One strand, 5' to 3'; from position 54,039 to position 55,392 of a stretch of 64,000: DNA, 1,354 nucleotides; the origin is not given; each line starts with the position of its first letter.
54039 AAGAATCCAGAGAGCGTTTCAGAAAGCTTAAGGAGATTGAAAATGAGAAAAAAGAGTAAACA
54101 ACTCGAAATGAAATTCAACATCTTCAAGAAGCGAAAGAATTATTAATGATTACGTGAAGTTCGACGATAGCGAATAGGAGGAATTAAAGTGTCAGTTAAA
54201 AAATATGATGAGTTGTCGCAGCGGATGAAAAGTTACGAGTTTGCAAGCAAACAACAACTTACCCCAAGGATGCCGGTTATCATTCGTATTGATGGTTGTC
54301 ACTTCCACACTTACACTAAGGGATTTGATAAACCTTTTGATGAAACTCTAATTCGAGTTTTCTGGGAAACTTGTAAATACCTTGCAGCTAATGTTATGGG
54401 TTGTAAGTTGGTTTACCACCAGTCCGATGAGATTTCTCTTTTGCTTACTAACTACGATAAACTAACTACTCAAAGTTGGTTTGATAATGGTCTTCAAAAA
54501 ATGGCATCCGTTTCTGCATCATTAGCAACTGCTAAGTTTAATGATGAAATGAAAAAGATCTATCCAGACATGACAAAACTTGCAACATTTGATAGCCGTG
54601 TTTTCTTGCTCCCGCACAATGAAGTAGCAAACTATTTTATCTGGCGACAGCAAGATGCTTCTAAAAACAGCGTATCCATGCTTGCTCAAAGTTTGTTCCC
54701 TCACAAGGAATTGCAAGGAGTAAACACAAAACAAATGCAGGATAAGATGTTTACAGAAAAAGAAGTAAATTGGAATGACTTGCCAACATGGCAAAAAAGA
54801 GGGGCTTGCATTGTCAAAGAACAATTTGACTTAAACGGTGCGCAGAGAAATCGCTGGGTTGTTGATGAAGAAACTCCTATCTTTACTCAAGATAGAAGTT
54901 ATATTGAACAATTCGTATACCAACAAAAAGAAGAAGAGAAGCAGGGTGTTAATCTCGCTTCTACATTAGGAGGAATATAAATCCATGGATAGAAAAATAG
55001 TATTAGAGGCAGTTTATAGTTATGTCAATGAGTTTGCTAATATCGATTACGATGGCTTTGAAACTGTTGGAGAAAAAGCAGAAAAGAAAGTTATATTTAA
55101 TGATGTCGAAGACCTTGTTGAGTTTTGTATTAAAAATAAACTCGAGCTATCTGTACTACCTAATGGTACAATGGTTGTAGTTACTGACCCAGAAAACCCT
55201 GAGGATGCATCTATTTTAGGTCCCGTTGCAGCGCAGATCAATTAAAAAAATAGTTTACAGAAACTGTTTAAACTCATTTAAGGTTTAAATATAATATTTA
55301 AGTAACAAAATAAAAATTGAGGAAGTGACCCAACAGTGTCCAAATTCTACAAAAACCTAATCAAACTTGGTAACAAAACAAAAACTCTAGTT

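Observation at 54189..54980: Phage-encoded Thg1-like 3-prime-5-prime nucleotidyltransferase: candidate tRNA 5-prime-end repair or anti-defence function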

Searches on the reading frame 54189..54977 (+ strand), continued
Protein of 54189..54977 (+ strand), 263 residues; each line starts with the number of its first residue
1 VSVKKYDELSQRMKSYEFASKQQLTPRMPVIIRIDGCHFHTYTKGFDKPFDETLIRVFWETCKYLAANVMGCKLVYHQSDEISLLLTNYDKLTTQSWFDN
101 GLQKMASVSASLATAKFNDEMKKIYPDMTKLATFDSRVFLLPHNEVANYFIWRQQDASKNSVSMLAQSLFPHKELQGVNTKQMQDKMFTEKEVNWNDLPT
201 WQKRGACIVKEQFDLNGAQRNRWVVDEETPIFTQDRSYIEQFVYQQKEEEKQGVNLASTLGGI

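Call 38: search_protein_families(library=pfam, proteins=[L016:10773-11792:+, L008:2490-4457:+, L008:7839-8822:+, L021:48-869:+, L055:17240-17914:-, L014:269-1654:+, L018:18061-18870:+, L019:2522-3010:+, L033:19127-20155:+, L023:6627-7643:+], max_evalue=0.001)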
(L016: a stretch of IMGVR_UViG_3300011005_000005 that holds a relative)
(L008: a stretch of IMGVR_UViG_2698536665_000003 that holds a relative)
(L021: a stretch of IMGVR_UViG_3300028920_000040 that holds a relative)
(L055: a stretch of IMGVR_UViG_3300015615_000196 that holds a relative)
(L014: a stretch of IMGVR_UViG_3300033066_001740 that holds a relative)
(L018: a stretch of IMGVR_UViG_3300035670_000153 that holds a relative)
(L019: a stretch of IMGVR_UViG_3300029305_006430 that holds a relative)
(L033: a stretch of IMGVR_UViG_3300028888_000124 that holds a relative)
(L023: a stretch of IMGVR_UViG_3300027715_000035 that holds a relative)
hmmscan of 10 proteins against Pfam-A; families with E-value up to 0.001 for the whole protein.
L016:10773-11792:+ (340 aa): 2 families
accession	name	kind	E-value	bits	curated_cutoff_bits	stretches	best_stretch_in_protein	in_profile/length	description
PF10127.15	RlaP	-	6.7e-15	55.9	23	1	24-145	18-141/249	RNA repair pathway DNA polymerase beta family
PF01909.29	NTP_transf_2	-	0.0002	22.1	21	0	26-50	13-36/93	Nucleotidyltransferase domain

L008:2490-4457:+ (656 aa): 10 families
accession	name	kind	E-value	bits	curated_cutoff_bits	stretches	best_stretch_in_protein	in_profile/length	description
PF01653.23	DNA_ligase_aden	-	8.5e-76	255.3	27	1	69-309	3-252/253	NAD-dependent DNA ligase adenylation domain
PF03120.22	DNA_ligase_OB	-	4.7e-28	97.3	32.9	1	313-385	1-73/79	NAD-dependent DNA ligase OB-fold domain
PF12826.13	HHH_2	-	2.7e-20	72.7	27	1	499-561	2-64/64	Helix-hairpin-helix motif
PF00533.33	BRCT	-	1.1e-16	61.3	21.3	1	581-652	4-77/78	BRCA1 C Terminus (BRCT) domain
PF14520.12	HHH_5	-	9.1e-13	48.9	27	1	509-548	11-51/57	Helix-hairpin-helix domain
PF12738.14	PTCB-BRCT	-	3e-08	34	22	1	591-645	6-60/63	twin BRCT domain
PF16589.12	BRCT_2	-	2.9e-06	27.9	27.3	1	583-647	3-68/86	BRCT domain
PF22745.1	Nlig-Ia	-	4.7e-06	27.6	27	1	21-51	19-49/92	DNA ligase-like, N-terminal NAD+-binding domain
PF00633.29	HHH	-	8.5e-06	25.8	24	1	524-551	3-30/30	Helix-hairpin-helix motif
PF03119.21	DNA_ligase_ZBD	-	1.8e-05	25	25.8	1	396-421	1-27/27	NAD-dependent DNA ligase C4 zinc finger domain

L008:7839-8822:+ (328 aa): 2 families
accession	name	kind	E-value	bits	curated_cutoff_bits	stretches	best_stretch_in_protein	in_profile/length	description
PF06908.16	YpsA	-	9.6e-18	65.2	27.7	1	7-163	1-161/168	YspA SLOG family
PF02481.21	DNA_processg_A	-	6e-05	22.8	29.6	1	36-166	64-188/212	DNA recombination-mediator protein A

L021:48-869:+ (274 aa): 2 families
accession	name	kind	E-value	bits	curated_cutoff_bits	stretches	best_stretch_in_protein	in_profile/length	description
PF12627.12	PolyA_pol_RNAbd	-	1.7e-08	34.5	22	1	2-54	10-60/64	Probable RNA and SrmB- binding site of polymerase A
PF01966.28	HD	-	0.00024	21.8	22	1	88-151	25-90/116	HD domain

L055:17240-17914:- (224 aa): 1 family
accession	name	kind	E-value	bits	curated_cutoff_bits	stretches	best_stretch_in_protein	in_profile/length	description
PF00574.28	CLP_protease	-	1.6e-71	240.4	20.2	1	45-220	6-181/182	Clp protease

L014:269-1654:+ (462 aa): 2 families
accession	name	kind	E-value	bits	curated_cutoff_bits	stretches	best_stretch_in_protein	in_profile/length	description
PF04095.22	NAPRTase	-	1.1e-59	202.5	20.8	1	173-446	1-238/239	Nicotinate phosphoribosyltransferase (NAPRTase) family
PF18127.6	NAMPT_N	-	3.2e-31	107.9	25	1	9-100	3-98/98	Nicotinamide phosphoribosyltransferase, N-terminal domain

L018:18061-18870:+ (270 aa): 2 families
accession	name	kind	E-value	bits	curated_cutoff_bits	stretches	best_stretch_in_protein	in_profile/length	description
PF00156.33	Pribosyltran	-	1.3e-07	31.5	26.3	1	161-244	51-135/158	Phosphoribosyl transferase domain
PF14572.12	Pribosyl_synth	-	5.5e-06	26.9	27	1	188-264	76-152/184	Phosphoribosyl synthetase-associated domain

L019:2522-3010:+ (163 aa): 2 families
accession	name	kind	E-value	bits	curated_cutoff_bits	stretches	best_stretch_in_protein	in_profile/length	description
PF00149.33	Metallophos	-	6.2e-08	33.7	21.5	1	8-132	2-116/191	Calcineurin-like phosphoesterase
PF12850.12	Metallophos_2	-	0.00013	22.4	27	1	9-135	3-118/154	Calcineurin-like phosphoesterase superfamily domain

L033:19127-20155:+ (343 aa): 2 families
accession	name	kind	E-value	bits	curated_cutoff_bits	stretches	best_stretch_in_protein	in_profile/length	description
PF21189.3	PHA02142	-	7.3e-22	78.1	27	1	2-66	19-91/92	PHA02142 OB-fold domain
PF09414.15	RNA_ligase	-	5.5e-20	72.6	27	1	160-333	1-171/171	RNA ligase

L023:6627-7643:+ (339 aa): 5 families
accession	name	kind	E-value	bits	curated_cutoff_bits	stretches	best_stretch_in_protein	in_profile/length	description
PF13671.12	AAA_33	-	4.7e-16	59.8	27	1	42-174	1-143/143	AAA domain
PF08433.16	KTI12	-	1.2e-13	51.6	22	1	42-216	3-183/271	Chromatin associated protein KTI12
PF13238.12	AAA_18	-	3.7e-06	27.8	29.4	1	43-106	1-66/128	AAA domain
PF13207.12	AAA_17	-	4.3e-06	27.5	27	1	46-107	1-61/136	AAA domain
PF01966.28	HD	-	0.0003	21.5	22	1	211-302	4-89/116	HD domain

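Call 69: predict_structure(alignment_id=A1)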
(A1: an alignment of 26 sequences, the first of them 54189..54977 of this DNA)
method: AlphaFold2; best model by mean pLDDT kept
length: 263 residues; sequences in the alignment: 26
mean_pLDDT: 84.1   pTM: 0.83
mean pLDDT of the five models: 84.1, 83.4, 83.2, 82.8, 80.4
residues with pLDDT >= 90: 125; 70-90: 98; 50-70: 22; < 50: 18
segments of 3 or more residues with pLDDT < 50: 247-263
pLDDT, mean of each block of 10 residues (from residue 1): 71 79 71 90 87 93 94 91 87 65 87 97 93 92 92 90 90 91 93 87 85 91 90 91 66 40 34
secondary structure, 60 per line:
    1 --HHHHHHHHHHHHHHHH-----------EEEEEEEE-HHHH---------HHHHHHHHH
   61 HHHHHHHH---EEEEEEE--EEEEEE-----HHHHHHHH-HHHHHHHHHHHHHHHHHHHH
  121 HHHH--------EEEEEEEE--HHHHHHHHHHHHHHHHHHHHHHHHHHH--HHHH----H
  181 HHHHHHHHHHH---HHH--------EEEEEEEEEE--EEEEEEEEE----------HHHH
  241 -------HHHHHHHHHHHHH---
elements in order: H3-18 E30-37 H39-42 H52-68 E72-78 E81-86 H92-99 H101-124 E133-140 H143-169 H172-175 H180-191 E206-215 E218-226 H237-240 H248-260

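Call 72: fold_search(model_id=the predicted structure, library=pdb)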
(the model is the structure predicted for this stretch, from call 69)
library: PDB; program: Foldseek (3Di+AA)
matches with E <= 10: 858; with E <= 0.001: 32
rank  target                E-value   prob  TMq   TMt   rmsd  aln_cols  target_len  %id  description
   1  4kgm_B                3.1e-32  1.00  0.77  0.89   7.4       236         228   67  Bacterial tRNA(HIS) Guanylyltransferase (Thg1)-Like Protein in complex with ATP (released 2013-08-14)
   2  4kgm_C                3.9e-32  1.00  0.78  0.89   6.6       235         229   67  Bacterial tRNA(HIS) Guanylyltransferase (Thg1)-Like Protein in complex with ATP (released 2013-08-14)
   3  4kgm_A                1.4e-31  1.00  0.79  0.90   7.2       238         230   67  Bacterial tRNA(HIS) Guanylyltransferase (Thg1)-Like Protein in complex with ATP (released 2013-08-14)
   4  4kgm_D                3.5e-31  1.00  0.76  0.89   7.3       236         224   66  Bacterial tRNA(HIS) Guanylyltransferase (Thg1)-Like Protein in complex with ATP (released 2013-08-14)
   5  4kgk_B                8.1e-30  1.00  0.74  0.89   8.6       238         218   63  Bacterial tRNA(HIS) Guanylyltransferase (Thg1)-Like Protein in complex with GTP (released 2013-08-14)
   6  4kgk_A                7.2e-29  1.00  0.71  0.89   7.5       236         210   64  Bacterial tRNA(HIS) Guanylyltransferase (Thg1)-Like Protein in complex with GTP (released 2013-08-14)
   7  4kgk_D                6.8e-28  1.00  0.72  0.89   8.7       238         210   62  Bacterial tRNA(HIS) Guanylyltransferase (Thg1)-Like Protein in complex with GTP (released 2013-08-14)
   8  4kgk_C                6.8e-28  1.00  0.71  0.89   7.5       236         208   63  Bacterial tRNA(HIS) Guanylyltransferase (Thg1)-Like Protein in complex with GTP (released 2013-08-14)
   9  3wbz_D                8.3e-15  1.00  0.72  0.71   9.1       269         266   22  Crystal structure of C. albicans tRNA(His) guanylyltransferase (Thg1) with ATP (released 2013-12-18)
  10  7cv1_A                9.9e-15  1.00  0.70  0.73   7.6       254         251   20  Structure of human tRNAHis guanylyltransferase (Thg1) in the presence of human mitochondrial tRNAHis (released 2021-04-07)
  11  7cv1_C                1.1e-14  1.00  0.71  0.75   7.5       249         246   20  Structure of human tRNAHis guanylyltransferase (Thg1) in the presence of human mitochondrial tRNAHis (released 2021-04-07)
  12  7cv1_D                1.3e-14  1.00  0.72  0.76   4.3       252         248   20  Structure of human tRNAHis guanylyltransferase (Thg1) in the presence of human mitochondrial tRNAHis (released 2021-04-07)
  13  3wbz_E                1.3e-14  1.00  0.71  0.70  12.3       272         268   22  Crystal structure of C. albicans tRNA(His) guanylyltransferase (Thg1) with ATP (released 2013-12-18)
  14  3wbz_H                1.4e-14  1.00  0.72  0.73   7.8       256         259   23  Crystal structure of C. albicans tRNA(His) guanylyltransferase (Thg1) with ATP (released 2013-12-18)
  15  3wc0_E                1.5e-14  1.00  0.70  0.76   8.9       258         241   24  Crystal structure of C. albicans tRNA(His) guanylyltransferase (Thg1) with GTP (released 2013-12-18)
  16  3wbz_A                1.7e-14  1.00  0.70  0.76   8.2       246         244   25  Crystal structure of C. albicans tRNA(His) guanylyltransferase (Thg1) with ATP (released 2013-12-18)
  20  3wbz_B                3.2e-14  1.00  0.70  0.76   3.9       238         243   25  Crystal structure of C. albicans tRNA(His) guanylyltransferase (Thg1) with ATP (released 2013-12-18)
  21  5axk_B                3.9e-14  1.00  0.70  0.76   4.5       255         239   25  Crystal structure of Thg1 like protein (TLP) (released 2016-08-03)
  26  3wbz_C                1.1e-13  1.00  0.70  0.70   8.3       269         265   21  Crystal structure of C. albicans tRNA(His) guanylyltransferase (Thg1) with ATP (released 2013-12-18)
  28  3wbz_F                1.6e-13  1.00  0.68  0.70   8.2       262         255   22  Crystal structure of C. albicans tRNA(His) guanylyltransferase (Thg1) with ATP (released 2013-12-18)
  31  5axk_A                1.2e-12  1.00  0.66  0.78   3.8       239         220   25  Crystal structure of Thg1 like protein (TLP) (released 2016-08-03)
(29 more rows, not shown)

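Call 78: find_encoding_contigs(protein=P0002, flank=10000, max_places=2)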
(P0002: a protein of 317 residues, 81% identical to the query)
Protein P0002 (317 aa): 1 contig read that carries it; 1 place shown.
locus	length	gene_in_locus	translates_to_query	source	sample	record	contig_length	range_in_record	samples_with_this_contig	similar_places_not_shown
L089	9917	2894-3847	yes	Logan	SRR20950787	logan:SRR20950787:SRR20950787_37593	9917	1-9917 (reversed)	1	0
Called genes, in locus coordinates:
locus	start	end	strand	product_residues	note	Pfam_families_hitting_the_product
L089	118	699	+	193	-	-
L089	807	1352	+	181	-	-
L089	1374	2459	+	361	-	-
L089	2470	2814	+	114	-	-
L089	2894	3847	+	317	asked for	PF04446:Thg1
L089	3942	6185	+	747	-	PF13519:VWA_2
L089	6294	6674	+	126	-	PF00072:Response_reg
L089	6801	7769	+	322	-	-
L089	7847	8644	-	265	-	PF13814:Replic_Relax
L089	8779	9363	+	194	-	PF01541:GIY-YIG (weak)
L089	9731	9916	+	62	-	?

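Call 79: find_encoding_contigs(protein=P0006, flank=10000, max_places=2)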
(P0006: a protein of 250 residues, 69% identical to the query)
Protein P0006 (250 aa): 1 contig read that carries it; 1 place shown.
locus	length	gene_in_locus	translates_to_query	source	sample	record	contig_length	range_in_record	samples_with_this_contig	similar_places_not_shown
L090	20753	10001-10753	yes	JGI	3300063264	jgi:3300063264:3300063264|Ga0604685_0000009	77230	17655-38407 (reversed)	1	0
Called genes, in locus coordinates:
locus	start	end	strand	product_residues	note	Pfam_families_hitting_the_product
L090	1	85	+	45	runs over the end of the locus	-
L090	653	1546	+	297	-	-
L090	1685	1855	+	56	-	-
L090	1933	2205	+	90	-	-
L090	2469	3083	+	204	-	PF11600:CAF1A_acidic (weak)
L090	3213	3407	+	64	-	-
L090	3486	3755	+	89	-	-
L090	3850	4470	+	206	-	-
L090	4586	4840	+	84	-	-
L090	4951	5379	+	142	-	-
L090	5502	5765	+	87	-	-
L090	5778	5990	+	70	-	-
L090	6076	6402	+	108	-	-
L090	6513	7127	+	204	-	-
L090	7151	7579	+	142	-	-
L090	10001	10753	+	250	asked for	PF04446:Thg1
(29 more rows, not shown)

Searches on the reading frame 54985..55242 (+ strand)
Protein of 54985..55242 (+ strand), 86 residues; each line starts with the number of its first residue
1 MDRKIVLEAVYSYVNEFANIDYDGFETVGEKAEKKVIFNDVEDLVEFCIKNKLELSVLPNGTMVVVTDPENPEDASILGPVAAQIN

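Call 10: search_protein_families(library=phrogs, proteins=[window:54985-55242:+], max_evalue=0.001)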
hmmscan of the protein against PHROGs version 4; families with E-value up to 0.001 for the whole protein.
window:54985-55242:+ (86 aa): 0 families

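Call 30: search_protein_families(library=pfam, proteins=[window:54985-55242:+], max_evalue=0.01)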
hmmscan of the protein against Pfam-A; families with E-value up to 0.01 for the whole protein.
window:54985-55242:+ (86 aa): 0 families
